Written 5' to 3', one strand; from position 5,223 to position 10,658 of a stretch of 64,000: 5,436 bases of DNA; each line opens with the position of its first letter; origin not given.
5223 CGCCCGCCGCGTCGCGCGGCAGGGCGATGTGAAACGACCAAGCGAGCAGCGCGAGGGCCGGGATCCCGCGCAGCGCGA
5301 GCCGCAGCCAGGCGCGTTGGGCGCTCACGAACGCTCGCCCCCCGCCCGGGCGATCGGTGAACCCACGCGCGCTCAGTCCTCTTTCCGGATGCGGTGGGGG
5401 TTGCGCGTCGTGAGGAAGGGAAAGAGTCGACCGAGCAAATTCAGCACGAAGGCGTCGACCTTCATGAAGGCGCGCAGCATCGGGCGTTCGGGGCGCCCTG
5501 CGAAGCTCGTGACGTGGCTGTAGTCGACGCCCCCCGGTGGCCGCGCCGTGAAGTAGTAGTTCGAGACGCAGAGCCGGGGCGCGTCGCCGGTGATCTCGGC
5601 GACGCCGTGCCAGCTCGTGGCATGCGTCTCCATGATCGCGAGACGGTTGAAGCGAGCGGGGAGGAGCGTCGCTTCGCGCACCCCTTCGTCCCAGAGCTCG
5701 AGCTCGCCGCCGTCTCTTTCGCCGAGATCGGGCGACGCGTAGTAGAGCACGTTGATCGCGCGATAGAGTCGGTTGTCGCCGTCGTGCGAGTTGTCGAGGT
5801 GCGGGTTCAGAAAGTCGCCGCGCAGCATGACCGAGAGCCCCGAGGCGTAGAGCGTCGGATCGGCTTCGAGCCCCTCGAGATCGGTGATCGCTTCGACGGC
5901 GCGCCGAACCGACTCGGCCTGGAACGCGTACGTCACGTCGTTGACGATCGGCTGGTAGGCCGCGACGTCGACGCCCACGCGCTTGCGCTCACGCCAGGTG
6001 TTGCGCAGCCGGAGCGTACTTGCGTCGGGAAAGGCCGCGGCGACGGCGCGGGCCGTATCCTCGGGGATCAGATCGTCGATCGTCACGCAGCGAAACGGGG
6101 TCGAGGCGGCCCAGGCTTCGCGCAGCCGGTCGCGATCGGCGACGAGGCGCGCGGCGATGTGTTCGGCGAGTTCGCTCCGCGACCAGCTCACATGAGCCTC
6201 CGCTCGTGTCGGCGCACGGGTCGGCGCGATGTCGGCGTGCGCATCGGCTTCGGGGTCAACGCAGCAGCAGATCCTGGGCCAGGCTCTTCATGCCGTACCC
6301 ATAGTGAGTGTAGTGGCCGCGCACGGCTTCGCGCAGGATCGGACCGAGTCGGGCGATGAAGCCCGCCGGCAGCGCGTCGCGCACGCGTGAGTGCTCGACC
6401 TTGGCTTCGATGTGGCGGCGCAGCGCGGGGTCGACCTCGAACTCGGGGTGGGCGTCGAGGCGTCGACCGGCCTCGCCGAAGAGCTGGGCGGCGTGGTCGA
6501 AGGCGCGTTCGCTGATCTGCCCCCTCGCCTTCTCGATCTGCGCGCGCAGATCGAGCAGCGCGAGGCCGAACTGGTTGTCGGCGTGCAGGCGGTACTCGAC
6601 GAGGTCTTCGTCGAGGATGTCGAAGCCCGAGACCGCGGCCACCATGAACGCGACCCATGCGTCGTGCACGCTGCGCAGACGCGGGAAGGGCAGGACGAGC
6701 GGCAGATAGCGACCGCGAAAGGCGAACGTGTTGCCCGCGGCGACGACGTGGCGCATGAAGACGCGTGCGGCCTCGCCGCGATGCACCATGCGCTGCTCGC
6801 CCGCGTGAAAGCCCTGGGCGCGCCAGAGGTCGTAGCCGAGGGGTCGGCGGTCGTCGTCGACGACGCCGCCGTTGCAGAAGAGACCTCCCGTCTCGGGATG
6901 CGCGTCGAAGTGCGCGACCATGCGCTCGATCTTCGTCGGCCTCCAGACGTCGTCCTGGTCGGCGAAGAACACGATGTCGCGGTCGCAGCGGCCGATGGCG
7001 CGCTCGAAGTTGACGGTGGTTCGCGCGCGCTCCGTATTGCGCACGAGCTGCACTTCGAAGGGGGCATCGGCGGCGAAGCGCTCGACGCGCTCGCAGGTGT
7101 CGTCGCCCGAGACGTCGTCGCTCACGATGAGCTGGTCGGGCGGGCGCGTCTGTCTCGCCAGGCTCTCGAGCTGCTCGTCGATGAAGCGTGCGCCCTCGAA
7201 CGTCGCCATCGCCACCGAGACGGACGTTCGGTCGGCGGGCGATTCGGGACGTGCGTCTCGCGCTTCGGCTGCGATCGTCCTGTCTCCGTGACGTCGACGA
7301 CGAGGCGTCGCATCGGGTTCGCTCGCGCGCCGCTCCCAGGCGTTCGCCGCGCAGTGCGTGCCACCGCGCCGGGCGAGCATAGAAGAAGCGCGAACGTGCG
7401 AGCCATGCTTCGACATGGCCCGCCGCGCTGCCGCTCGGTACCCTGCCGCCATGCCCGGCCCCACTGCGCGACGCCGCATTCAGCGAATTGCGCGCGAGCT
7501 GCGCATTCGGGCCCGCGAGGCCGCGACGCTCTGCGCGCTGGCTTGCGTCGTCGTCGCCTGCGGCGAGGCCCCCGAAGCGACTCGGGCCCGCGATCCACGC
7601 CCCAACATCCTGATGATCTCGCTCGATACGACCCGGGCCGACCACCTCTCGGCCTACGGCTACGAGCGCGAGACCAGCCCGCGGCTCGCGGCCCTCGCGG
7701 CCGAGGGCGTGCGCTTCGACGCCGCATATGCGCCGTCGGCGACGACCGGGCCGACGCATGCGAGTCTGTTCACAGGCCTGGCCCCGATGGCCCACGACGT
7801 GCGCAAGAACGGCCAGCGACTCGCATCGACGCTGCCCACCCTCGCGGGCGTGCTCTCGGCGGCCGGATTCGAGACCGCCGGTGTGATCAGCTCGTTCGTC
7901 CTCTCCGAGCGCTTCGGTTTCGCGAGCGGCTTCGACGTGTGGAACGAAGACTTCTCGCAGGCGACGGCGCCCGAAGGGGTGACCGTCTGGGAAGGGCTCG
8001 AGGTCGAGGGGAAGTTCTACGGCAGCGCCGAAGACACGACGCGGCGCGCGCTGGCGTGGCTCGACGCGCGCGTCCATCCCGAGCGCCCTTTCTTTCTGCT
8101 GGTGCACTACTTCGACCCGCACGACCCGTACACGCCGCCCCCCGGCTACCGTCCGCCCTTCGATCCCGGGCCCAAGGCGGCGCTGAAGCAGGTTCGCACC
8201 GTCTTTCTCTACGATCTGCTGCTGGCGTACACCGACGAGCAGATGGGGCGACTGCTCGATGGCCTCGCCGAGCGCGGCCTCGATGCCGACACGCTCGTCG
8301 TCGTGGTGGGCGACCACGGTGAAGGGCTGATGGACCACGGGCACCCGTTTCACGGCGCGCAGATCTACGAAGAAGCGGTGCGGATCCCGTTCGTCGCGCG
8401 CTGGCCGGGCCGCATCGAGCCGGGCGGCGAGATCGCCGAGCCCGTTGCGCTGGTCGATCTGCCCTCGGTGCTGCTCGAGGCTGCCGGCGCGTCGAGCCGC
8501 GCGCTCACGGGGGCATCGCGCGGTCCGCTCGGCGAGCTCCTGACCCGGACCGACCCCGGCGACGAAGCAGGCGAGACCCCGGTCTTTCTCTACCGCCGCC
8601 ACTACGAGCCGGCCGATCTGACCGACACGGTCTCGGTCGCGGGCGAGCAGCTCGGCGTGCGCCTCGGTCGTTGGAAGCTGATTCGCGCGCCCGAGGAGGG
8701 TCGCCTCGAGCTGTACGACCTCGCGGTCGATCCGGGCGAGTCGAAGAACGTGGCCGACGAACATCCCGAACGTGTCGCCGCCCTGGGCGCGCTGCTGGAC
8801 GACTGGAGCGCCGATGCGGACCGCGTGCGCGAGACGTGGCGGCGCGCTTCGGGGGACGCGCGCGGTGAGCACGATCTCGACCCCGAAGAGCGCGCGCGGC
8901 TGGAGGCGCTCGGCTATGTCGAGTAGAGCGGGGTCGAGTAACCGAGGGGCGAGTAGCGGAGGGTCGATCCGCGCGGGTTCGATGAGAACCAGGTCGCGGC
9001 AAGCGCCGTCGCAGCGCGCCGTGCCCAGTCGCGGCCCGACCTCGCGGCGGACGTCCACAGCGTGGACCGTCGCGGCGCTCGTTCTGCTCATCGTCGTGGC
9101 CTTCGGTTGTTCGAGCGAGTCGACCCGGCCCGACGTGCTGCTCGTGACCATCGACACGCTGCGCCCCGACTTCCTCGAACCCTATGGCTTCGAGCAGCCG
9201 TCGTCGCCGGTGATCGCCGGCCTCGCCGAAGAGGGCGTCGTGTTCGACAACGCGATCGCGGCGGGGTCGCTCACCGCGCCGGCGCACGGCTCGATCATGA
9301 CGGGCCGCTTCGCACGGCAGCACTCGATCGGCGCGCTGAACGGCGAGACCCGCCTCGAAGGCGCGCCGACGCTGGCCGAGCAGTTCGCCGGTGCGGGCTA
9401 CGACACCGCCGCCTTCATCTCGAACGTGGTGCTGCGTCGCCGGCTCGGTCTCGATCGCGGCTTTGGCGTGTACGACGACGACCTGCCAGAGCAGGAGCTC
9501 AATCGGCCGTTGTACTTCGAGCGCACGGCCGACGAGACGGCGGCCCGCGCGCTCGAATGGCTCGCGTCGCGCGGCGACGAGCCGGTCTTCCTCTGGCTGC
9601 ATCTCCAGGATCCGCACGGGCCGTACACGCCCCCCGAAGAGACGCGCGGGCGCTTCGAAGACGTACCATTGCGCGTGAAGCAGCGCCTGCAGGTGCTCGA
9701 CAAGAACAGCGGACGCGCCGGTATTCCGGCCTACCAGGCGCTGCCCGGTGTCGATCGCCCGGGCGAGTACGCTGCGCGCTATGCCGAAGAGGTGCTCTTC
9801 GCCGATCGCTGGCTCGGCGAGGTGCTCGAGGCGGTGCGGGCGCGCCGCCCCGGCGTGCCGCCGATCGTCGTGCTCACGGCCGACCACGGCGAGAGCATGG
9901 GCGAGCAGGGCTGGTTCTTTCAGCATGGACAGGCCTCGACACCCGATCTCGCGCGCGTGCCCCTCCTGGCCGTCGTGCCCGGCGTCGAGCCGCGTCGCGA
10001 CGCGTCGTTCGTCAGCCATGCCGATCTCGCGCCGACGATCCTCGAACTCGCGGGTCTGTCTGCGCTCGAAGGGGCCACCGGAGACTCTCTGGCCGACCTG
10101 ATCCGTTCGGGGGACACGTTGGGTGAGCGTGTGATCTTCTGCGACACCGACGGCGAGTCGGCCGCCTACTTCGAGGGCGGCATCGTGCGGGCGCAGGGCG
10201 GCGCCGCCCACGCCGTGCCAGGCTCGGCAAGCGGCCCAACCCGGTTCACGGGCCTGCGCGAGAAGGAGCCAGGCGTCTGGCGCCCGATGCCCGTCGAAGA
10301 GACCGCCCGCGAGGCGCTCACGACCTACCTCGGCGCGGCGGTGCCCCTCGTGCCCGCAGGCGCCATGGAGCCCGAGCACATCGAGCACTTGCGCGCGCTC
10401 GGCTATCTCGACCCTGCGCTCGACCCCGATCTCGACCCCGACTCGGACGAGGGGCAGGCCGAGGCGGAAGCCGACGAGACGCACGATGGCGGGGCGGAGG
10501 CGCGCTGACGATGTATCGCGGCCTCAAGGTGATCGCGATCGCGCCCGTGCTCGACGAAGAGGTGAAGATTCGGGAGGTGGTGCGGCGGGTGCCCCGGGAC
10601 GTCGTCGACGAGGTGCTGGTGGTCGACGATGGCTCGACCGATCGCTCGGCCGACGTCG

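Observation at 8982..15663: Arn-like amino-sugar operon ending in an STT3/AglB-family enzyme whose WWDYG box is replaced by HPNLG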

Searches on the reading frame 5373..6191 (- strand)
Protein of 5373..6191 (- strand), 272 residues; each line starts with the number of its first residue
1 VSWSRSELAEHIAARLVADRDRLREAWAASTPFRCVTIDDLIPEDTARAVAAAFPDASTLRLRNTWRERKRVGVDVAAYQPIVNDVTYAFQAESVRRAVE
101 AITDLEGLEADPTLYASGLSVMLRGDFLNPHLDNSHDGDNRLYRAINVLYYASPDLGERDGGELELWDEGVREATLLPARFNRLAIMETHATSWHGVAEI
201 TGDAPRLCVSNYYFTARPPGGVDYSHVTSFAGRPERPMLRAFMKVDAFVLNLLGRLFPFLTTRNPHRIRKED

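Call 9: search_protein_families(library=pfam, proteins=[window:5373-6191:-], max_evalue=0.001)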
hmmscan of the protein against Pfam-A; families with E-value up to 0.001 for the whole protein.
window:5373-6191:- (272 aa): 2 families
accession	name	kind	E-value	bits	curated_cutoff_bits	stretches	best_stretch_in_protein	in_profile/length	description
PF13640.12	2OG-FeII_Oxy_3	-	1.6e-13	51.9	27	1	120-213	4-97/98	2OG-Fe(II) oxygenase superfamily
PF13661.12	2OG-FeII_Oxy_4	-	1.7e-06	28.8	27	1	124-212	8-96/98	2OG-Fe(II) oxygenase superfamily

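Call 19: search_protein_families(library=ncbifam, proteins=[window:5373-6191:-], max_evalue=0.001)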
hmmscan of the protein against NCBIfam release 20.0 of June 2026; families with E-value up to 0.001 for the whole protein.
window:5373-6191:- (272 aa): 0 families

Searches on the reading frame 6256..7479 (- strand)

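Call 3: search_protein_families(library=pfam, proteins=[window:6256-7479:-], max_evalue=0.01)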
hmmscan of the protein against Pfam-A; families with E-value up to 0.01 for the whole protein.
window:6256-7479:- (407 aa): 3 families
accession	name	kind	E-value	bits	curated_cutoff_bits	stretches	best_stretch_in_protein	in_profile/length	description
PF00535.33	Glycos_transf_2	-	1.6e-18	67.7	23.3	1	88-233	1-151/168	Glycosyl transferase family 2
PF13641.12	Glyco_tranf_2_3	-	1.5e-12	48.5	27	1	87-261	3-173/230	Glycosyltransferase like family 2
PF10111.15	Glyco_tranf_2_2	-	0.00027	21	27.3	1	87-188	2-103/276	Glycosyltransferase like family 2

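Call 4: search_protein_families(library=ncbifam, proteins=[window:6256-7479:-], max_evalue=0.01)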
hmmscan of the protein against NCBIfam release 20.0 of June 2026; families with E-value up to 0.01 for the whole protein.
window:6256-7479:- (407 aa): 10 families
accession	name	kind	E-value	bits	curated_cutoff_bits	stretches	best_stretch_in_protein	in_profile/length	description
NF053739.1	GlytfEpsEBac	equivalog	1.3e-12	47.2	450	1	87-216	3-131/265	glycosyltransferase EpsE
NF047683.1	TeichurnBiosyTuaG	equivalog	3.2e-11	43.3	400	1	85-193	6-113/252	teichuronic acid biosynthesis protein TuaG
NF041875.1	EPS_EpsD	equivalog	8.2e-09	35.3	370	1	87-239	1-151/325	exopolysaccharide biosynthesis glycosyltransferase EpsD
TIGR03937.1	PgaC_IcaA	equivalog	4.9e-08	32.3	422.3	1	79-203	39-162/407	poly-beta-1,6-N-acetyl-D-glucosamine synthase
NF007482.0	PRK10073.1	equivalog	8e-07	28.4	423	1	84-189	5-108/334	glycosyltransferase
NF038302.1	EPS_HpsE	equivalog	1.1e-06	27.8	300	1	87-199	3-119/307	hormogonium polysaccharide biosynthesis glycosyltransferase HpsE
NF050050.1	ProtGlycPglI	equivalog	7e-06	25.6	500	1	86-190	3-107/306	GalNAc(5)-diNAcBac-PP-undecaprenol beta-1,3-glucosyltransferase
TIGR04017.1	WcaA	equivalog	0.0018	18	495.75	1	83-206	3-125/279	colanic acid biosynthesis glycosyltransferase WcaA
NF007453.0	PRK10018.1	equivalog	0.002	17.8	382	1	83-205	4-125/280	colanic acid biosynthesis glycosyltransferase WcaA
NF045692.1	OglycostaseCruG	equivalog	0.0066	15.4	600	1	79-140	35-96/386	2'-O-glycosyltransferase CruG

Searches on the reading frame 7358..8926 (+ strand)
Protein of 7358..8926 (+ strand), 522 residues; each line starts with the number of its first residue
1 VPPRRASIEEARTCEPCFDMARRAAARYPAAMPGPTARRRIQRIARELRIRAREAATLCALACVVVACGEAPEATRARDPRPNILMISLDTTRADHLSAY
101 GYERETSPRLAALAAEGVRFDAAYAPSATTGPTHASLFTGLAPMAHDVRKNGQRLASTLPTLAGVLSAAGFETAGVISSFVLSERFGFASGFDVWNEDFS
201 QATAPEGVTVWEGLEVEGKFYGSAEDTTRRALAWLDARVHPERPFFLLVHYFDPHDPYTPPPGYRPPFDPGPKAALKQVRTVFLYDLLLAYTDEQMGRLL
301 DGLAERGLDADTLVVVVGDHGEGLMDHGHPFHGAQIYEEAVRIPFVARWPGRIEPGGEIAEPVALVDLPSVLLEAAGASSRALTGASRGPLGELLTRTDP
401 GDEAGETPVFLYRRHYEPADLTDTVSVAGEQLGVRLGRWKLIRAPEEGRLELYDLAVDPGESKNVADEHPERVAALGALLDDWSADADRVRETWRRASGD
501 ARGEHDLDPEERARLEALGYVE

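Call 3: search_protein_families(library=pfam, proteins=[window:7358-8926:+], max_evalue=0.01)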
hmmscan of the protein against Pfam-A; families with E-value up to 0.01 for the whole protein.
window:7358-8926:+ (522 aa): 4 families
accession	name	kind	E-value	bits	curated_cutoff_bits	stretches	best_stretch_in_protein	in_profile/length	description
PF00884.28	Sulfatase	-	2.5e-50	171.9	25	1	82-378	1-301/301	Sulfatase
PF01663.27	Phosphodiest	-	3.8e-15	56.8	23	1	85-348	2-247/342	Type I phosphodiesterase / nucleotide pyrophosphatase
PF16347.10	SGSH_C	-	3.9e-13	50.3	29.3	1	334-469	9-135/154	N-sulphoglucosamine sulphohydrolase, C-terminal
PF07394.17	DUF1501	-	0.0098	15.5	27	0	288-321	267-300/390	Protein of unknown function (DUF1501)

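Call 4: search_protein_families(library=ncbifam, proteins=[window:7358-8926:+], max_evalue=0.01)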
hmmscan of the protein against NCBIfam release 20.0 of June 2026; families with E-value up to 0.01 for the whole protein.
window:7358-8926:+ (522 aa): 18 families
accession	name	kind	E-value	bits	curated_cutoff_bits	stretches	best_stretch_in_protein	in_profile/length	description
NF010322.0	PRK13759.1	equivalog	4.3e-40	137.6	481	2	280-469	265-440/486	arylsulfatase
TIGR03417.1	chol_sulfatase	equivalog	4.8e-37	128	433.45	2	289-481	259-434/500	choline-sulfatase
NF045661.1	HdlasePehA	equivalog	1.5e-28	99.7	900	2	81-174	2-95/506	phosphoric/sulfuric ester hydrolase PehA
NF052527.1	Mn_arylsulf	exception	2.8e-19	69.4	850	2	277-467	259-433/479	manganese-dependent arylsulfatase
NF038075.1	fam_STM4013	hypoth_equivalog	6.4e-10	38.9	250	2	83-151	9-75/261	STM4013/SEN3800 family hydrolase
NF047438.1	polymyxin_MCR12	exception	2.1e-09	36.3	1200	2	285-335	423-473/548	MCR-12 family phosphoethanolamine--lipid A transferase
NF028537.1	P_eth_NH2_trans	domain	5.8e-08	31.7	500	1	81-130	227-274/527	phosphoethanolamine--lipid A transferase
NF007160.0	PRK09598.1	equivalog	9.5e-07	27.5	561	0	86-130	228-274/523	phosphoethanolamine--lipid A transferase EptA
NF007933.0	PRK10649.1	subfamily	2.6e-06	26.3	404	1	76-116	232-271/577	phosphoethanolamine transferase CptA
NF033463.1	polymyxin_MCR5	exception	3.3e-06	26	1250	0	279-335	419-474/547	MCR-5 family phosphoethanolamine--lipid A transferase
NF008593.0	PRK11560.1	equivalog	1.1e-05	24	493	1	85-111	251-277/563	kdo(2)-lipid A phosphoethanolamine 7''-transferase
NF008619.0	PRK11598.1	equivalog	3.8e-05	22.4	660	0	84-128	238-280/546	phosphoethanolamine transferase EptA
NF033670.1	polymyxin_MCR6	exception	6.7e-05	21.9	1235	0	77-115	232-269/538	MCR-6 family phosphoethanolamine--lipid A transferase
NF012159.0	polymyxin_MCR2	exception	6.7e-05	21.8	1200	0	73-114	226-268/538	MCR-2 family phosphoethanolamine--lipid A transferase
NF000465.1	polymyxin_MCR1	exception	7.8e-05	21.7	1100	1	74-125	229-280/541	MCR-1 family phosphoethanolamine--lipid A transferase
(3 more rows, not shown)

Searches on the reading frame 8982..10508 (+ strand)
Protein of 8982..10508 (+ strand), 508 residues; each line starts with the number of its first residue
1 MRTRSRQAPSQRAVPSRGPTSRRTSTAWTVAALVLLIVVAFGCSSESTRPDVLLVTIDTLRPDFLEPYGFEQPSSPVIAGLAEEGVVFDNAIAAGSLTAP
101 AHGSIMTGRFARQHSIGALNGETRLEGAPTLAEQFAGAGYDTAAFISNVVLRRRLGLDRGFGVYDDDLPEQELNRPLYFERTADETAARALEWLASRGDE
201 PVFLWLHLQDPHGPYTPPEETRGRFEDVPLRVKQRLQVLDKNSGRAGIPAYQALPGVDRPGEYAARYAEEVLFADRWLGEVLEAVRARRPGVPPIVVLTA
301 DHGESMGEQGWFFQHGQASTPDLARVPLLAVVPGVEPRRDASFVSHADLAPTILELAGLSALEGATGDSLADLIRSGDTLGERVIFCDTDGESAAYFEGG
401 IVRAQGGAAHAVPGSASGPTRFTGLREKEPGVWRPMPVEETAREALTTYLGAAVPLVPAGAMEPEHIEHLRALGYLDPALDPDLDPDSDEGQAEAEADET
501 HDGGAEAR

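Call 3: search_protein_families(library=pfam, proteins=[window:8982-10508:+], max_evalue=0.01)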
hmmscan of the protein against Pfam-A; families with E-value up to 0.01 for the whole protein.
window:8982-10508:+ (508 aa): 3 families
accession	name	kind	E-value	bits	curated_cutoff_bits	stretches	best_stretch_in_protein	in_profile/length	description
PF00884.28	Sulfatase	-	9.3e-41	140.5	25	1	50-358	1-300/301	Sulfatase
PF01663.27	Phosphodiest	-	9.1e-10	39.1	23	1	52-303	1-220/342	Type I phosphodiesterase / nucleotide pyrophosphatase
PF16347.10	SGSH_C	-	0.00053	20.6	29.3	1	307-376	1-70/154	N-sulphoglucosamine sulphohydrolase, C-terminal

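Call 4: search_protein_families(library=ncbifam, proteins=[window:8982-10508:+], max_evalue=0.01)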
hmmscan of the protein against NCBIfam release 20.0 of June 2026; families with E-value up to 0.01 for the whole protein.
window:8982-10508:+ (508 aa): 10 families
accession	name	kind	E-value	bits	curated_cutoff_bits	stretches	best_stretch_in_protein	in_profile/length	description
NF010322.0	PRK13759.1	equivalog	8.2e-27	93.8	481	2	187-376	186-382/486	arylsulfatase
TIGR03417.1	chol_sulfatase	equivalog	7.9e-26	91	433.45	2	196-374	179-364/500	choline-sulfatase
NF045661.1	HdlasePehA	equivalog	5.5e-16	58.2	900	2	49-143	2-95/506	phosphoric/sulfuric ester hydrolase PehA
NF052527.1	Mn_arylsulf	exception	5.6e-09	35.4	850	2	49-159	1-114/479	manganese-dependent arylsulfatase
NF038075.1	fam_STM4013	hypoth_equivalog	1.9e-07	30.8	250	1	50-112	8-68/261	STM4013/SEN3800 family hydrolase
NF007160.0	PRK09598.1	equivalog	4.7e-05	21.9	561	0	267-317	406-453/523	phosphoethanolamine--lipid A transferase EptA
NF053595.1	LptchSynLtaSGpos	equivalog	0.00099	17.8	970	1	318-361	487-530/626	lipoteichoic acid synthase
NF008593.0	PRK11560.1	equivalog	0.0019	16.5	493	1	267-329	434-493/563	kdo(2)-lipid A phosphoethanolamine 7''-transferase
NF028537.1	P_eth_NH2_trans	domain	0.0022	16.6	500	0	267-317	413-462/527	phosphoethanolamine--lipid A transferase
NF047438.1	polymyxin_MCR12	exception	0.0041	15.5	1200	1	265-317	421-472/548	MCR-12 family phosphoethanolamine--lipid A transferase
